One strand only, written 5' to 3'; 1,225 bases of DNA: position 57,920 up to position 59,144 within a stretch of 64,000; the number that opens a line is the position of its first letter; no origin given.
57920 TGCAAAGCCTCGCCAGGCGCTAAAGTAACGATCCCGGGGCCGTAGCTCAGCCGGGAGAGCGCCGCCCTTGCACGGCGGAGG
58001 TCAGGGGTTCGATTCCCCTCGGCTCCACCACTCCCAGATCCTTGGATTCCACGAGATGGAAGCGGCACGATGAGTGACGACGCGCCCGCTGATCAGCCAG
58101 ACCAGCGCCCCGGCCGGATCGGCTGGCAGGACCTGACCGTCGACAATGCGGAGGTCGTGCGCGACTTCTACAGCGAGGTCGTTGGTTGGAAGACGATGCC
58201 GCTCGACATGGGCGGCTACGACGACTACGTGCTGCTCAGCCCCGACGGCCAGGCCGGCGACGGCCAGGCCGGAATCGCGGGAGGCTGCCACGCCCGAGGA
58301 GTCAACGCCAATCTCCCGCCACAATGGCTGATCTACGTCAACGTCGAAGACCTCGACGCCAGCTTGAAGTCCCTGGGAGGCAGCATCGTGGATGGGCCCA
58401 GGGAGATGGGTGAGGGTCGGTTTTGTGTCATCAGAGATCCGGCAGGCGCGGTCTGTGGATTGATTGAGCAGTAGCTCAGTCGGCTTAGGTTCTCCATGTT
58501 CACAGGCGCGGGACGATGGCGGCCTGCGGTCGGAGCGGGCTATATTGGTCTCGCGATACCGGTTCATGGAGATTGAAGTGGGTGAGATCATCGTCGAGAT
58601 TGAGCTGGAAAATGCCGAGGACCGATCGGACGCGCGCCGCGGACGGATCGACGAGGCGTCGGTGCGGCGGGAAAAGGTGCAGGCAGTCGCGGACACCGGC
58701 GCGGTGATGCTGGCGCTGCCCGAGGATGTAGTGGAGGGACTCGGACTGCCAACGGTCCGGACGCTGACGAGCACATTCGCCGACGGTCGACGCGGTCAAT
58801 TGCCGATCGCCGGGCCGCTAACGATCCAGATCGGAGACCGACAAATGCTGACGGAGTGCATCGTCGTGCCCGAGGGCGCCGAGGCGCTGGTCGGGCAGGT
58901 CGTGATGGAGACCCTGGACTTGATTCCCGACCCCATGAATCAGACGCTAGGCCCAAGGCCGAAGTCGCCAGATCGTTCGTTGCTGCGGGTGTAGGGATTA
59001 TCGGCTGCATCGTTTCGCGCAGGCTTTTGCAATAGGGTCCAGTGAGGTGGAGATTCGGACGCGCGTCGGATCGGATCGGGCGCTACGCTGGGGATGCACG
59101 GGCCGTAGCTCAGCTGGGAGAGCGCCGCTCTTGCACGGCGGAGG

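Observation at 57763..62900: Lower-GC Gabija-like defence operon (OLD ATPase/TOPRIM nuclease + UvrD-like helicase) embedded inside an rRNA operon, between 16S-tRNA-Ile-tRNA-Ala and 5S rRNA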

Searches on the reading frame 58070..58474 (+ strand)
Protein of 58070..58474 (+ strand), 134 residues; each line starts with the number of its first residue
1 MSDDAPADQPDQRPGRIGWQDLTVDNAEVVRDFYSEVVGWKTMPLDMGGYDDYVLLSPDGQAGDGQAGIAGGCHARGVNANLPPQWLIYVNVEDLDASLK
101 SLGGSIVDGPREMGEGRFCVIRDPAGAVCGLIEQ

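Call 7: search_protein_families(library=pfam, proteins=[window:58070-58474:+], max_evalue=0.01)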
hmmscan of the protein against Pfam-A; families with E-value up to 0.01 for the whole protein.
window:58070-58474:+ (134 aa): 2 families
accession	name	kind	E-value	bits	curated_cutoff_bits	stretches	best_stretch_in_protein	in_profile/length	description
PF00903.31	Glyoxalase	-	0.00017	22.4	20.6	1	17-126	2-116/121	Glyoxalase/Bleomycin resistance protein/Dioxygenase superfamily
PF18029.7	Glyoxalase_6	-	0.00082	20.4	23.6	1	24-127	6-101/106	Glyoxalase-like domain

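Call 8: search_protein_families(library=padloc, proteins=[window:58070-58474:+], max_evalue=0.01)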
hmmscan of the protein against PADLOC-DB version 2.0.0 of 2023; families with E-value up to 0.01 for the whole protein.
window:58070-58474:+ (134 aa): 0 families

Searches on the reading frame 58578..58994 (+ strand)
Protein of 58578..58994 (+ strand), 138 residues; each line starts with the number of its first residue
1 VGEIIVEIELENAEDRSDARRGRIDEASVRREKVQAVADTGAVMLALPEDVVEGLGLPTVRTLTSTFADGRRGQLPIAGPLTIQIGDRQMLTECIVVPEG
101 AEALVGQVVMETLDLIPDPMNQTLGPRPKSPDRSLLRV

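Call 7: search_protein_families(library=pfam, proteins=[window:58578-58994:+], max_evalue=0.01)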
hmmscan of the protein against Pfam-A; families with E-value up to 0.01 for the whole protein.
window:58578-58994:+ (138 aa): 2 families
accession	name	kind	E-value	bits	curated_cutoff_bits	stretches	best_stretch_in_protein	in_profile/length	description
PF13975.11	gag-asp_proteas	-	7.6e-07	30.1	28.2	1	28-108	4-88/92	gag-polyprotein putative aspartyl protease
PF13650.11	Asp_protease_2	-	0.00019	22.5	24.3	1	32-98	8-77/90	Aspartyl protease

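Call 8: search_protein_families(library=padloc, proteins=[window:58578-58994:+], max_evalue=0.01)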
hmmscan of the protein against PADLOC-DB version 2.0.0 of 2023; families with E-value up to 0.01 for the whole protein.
window:58578-58994:+ (138 aa): 0 families
